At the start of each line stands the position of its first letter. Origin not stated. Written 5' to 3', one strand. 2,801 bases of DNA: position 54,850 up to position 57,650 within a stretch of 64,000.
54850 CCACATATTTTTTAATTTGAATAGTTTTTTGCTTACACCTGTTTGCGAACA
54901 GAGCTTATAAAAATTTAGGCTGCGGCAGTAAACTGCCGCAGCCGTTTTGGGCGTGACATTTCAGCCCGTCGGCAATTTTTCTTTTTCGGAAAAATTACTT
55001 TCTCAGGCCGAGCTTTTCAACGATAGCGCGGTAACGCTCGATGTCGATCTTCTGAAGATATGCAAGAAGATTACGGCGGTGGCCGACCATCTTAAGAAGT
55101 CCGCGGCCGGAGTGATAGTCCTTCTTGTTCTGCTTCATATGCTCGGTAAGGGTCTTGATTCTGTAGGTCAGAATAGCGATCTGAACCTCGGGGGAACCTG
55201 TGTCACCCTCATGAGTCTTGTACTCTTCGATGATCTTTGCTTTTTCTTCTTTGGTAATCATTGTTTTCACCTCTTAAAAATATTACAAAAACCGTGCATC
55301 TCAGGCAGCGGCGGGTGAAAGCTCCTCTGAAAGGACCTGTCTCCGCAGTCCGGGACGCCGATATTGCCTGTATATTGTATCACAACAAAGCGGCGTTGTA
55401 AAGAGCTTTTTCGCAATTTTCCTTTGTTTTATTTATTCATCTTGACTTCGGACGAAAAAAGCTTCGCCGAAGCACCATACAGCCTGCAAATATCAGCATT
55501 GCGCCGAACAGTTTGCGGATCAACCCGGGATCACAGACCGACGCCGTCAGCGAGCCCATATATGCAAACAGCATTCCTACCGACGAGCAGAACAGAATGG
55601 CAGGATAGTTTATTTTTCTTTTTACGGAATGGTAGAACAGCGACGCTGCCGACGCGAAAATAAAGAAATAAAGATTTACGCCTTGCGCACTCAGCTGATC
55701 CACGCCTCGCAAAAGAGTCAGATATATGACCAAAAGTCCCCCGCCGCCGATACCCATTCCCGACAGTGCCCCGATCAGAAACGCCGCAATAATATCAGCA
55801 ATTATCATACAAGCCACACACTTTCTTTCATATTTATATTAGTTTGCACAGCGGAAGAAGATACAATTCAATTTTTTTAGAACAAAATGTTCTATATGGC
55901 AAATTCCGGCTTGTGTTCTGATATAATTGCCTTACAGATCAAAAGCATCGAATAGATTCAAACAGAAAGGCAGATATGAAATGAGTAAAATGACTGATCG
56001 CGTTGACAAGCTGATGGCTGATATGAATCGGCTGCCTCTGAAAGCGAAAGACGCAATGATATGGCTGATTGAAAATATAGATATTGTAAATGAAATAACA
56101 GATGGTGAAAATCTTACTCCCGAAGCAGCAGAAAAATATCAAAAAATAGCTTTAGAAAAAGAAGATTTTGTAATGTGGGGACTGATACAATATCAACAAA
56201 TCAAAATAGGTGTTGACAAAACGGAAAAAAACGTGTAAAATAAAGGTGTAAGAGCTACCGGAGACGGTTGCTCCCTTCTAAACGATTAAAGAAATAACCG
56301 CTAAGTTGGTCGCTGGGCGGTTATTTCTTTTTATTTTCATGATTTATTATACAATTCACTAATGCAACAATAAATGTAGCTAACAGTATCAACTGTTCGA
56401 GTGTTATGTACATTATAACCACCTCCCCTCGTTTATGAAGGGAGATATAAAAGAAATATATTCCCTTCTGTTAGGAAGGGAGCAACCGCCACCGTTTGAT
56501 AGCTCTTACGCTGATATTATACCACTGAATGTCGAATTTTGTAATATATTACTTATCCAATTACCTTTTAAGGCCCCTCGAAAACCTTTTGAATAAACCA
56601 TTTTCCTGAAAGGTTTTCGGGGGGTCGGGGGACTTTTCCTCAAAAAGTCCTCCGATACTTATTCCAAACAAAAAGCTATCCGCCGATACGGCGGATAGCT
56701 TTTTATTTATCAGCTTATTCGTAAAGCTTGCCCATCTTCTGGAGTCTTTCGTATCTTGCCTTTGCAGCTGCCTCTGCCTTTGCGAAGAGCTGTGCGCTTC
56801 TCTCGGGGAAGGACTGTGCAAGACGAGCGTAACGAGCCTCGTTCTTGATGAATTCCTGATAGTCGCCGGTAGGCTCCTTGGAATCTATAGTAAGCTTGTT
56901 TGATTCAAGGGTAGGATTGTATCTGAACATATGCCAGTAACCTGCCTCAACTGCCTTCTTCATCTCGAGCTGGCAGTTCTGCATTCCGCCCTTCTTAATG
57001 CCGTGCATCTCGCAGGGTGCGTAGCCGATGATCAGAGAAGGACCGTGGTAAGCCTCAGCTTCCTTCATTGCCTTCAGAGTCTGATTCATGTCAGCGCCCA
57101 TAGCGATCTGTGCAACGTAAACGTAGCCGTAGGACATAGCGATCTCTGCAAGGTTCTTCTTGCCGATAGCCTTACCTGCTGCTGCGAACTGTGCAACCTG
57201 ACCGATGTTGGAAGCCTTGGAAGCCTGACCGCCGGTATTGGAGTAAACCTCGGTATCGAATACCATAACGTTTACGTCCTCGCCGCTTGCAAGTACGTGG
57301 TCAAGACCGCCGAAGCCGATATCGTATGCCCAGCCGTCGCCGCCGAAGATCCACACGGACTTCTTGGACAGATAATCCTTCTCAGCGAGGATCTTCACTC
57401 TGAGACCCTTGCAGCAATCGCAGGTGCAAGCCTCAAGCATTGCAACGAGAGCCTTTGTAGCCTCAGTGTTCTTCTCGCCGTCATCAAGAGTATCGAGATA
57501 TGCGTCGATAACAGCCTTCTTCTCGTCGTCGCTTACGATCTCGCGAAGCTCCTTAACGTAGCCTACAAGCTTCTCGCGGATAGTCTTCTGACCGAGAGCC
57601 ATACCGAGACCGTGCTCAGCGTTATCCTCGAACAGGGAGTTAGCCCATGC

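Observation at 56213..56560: Compact candidate type I toxin-antitoxin module: a 30-aa hydrophobic peptide mRNA with complementary 5'/3' ends and a convergent antisense sRNA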

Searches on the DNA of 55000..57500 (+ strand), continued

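Call 91: search_with_rna_model(model_id=R1, sources=[L217, L218, L219], max_evalue=1, show_alignments=3)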
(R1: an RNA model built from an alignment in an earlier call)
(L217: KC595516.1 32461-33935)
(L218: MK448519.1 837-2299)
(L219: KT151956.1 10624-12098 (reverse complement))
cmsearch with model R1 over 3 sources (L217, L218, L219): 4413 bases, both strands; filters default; matches with E-value up to 1: 2.
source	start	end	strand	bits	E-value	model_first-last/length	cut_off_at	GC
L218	775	872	-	13.2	0.02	1-85/85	no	0.42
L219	773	861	-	13.1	0.022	1-85/85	no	0.51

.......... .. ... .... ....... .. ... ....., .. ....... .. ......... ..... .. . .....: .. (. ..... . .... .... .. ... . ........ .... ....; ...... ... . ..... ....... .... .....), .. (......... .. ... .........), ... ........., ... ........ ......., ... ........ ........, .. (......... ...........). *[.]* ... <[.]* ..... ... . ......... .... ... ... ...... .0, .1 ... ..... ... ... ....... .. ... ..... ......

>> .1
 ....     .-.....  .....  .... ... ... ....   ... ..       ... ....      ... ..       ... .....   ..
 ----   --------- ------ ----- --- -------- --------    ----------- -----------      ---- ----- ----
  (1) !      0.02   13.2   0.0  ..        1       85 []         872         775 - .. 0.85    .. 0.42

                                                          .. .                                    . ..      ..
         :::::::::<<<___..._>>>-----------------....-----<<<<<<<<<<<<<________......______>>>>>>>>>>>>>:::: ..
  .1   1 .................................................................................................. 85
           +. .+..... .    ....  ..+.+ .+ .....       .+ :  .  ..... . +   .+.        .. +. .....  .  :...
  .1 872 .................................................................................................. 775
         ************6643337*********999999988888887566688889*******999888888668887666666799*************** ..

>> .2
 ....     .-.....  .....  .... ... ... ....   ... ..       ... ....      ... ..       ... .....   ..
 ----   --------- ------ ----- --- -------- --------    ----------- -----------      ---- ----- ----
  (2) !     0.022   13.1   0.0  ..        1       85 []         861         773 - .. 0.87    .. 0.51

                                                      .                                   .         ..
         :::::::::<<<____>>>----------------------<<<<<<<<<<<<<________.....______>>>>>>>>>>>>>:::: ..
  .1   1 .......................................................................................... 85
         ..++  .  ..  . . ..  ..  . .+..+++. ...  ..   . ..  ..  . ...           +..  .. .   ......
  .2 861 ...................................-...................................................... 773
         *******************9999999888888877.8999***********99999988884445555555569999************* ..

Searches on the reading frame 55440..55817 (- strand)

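Call 4: search_protein_families(library=pfam, proteins=[window:55440-55817:-], max_evalue=10)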
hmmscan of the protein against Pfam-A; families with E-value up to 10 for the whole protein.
seq(126 aa): 1 family
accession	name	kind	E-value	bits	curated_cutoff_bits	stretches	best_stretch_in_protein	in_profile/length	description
PF01925.25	TauE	-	7.8e-14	52.4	32.6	1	8-113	129-235/237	Sulfite exporter TauE/SafE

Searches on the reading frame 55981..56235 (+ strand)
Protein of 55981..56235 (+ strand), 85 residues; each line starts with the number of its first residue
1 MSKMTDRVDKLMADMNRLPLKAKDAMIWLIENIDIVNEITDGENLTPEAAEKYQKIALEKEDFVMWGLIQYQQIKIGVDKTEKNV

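Call 4: search_protein_families(library=pfam, proteins=[window:55981-56235:+], max_evalue=10)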
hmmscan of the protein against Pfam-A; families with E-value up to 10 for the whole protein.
seq(85 aa): 0 families

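Call 17: find_related_loci(query=window:55981-56235:+, collection=genome_contigs, flank=4000)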
Query seq(85 aa) (85 aa) in genome_contigs; peptide patterns used: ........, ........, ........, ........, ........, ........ (x = any residue, [..] = any of these).
133 stretches matched a pattern, but none encodes a relative of the query by tblastn (E <= 1e-3).

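Call 18: find_homologous_proteins(query=window:55981-56235:+, max_evalue=0.01)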
Query seq(85 aa) (85 aa): 3 proteins with E <= 0.01 among 3 candidates.
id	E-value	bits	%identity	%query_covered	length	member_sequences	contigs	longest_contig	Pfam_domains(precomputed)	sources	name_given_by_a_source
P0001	7.1e-48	177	100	100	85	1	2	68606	-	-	-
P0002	2.5e-34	134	78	100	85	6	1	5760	-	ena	-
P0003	3.5e-34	134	79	100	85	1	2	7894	-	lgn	-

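Call 19: find_encoding_contigs(protein=P0002, flank=5000, max_places=10)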
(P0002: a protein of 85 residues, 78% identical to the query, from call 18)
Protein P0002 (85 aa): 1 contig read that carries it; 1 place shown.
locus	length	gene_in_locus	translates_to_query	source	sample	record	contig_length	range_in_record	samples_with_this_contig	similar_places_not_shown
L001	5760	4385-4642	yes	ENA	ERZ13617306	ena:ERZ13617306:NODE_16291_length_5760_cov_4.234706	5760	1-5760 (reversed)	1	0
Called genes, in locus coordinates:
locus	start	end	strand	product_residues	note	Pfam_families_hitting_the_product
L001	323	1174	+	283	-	-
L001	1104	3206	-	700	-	PF01138:RNase_PH, PF03725:RNase_PH_C, PF03726:PNPase, PF01138:RNase_PH, PF00013:KH_1, PF00575:S1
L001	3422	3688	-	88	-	PF00312:Ribosomal_S15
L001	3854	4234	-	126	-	PF01925:TauE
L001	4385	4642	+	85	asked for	-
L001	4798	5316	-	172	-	-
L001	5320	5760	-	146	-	?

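Call 20: find_encoding_contigs(protein=P0003, flank=5000, max_places=10)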
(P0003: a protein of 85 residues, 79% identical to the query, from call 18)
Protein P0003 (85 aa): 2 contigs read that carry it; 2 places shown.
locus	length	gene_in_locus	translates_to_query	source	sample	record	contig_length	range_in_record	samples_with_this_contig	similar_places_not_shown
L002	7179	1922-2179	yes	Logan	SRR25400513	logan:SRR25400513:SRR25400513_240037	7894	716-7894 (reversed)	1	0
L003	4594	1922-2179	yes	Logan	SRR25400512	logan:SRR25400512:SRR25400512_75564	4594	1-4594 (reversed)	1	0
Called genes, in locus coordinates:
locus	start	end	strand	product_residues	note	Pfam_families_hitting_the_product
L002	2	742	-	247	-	?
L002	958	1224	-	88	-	PF00312:Ribosomal_S15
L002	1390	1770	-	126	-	PF01925:TauE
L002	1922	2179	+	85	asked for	-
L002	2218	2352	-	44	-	-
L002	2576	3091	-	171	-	-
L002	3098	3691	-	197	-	-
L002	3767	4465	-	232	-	-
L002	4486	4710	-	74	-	-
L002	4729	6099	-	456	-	-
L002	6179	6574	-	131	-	PF04525:LOR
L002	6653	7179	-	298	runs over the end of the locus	-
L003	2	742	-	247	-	?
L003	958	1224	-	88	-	PF00312:Ribosomal_S15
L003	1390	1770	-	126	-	PF01925:TauE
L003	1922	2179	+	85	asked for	-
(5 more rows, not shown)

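Call 21: find_encoding_contigs(protein=P0001, flank=5000, max_places=10)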
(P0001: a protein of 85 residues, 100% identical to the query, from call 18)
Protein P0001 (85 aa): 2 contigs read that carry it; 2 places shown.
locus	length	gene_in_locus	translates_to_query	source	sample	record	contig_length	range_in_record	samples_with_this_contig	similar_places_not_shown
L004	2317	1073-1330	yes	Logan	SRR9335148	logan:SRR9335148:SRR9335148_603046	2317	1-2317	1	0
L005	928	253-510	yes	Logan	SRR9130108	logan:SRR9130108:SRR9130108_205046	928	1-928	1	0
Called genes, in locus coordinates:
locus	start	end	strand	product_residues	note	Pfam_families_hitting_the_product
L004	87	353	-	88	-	PF00312:Ribosomal_S15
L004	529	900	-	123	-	PF01925:TauE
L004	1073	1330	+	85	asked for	-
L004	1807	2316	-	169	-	?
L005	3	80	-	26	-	?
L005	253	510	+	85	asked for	-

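Call 84: search_protein_families(library=phrogs, proteins=[window:55981-56235:+], max_evalue=0.1)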
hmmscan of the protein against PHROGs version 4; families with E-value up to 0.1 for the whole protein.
seq(85 aa): 1 family
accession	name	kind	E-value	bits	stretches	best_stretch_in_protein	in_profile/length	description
phrog_8997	-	unknown function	0.039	15.4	1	27-60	59-92/121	-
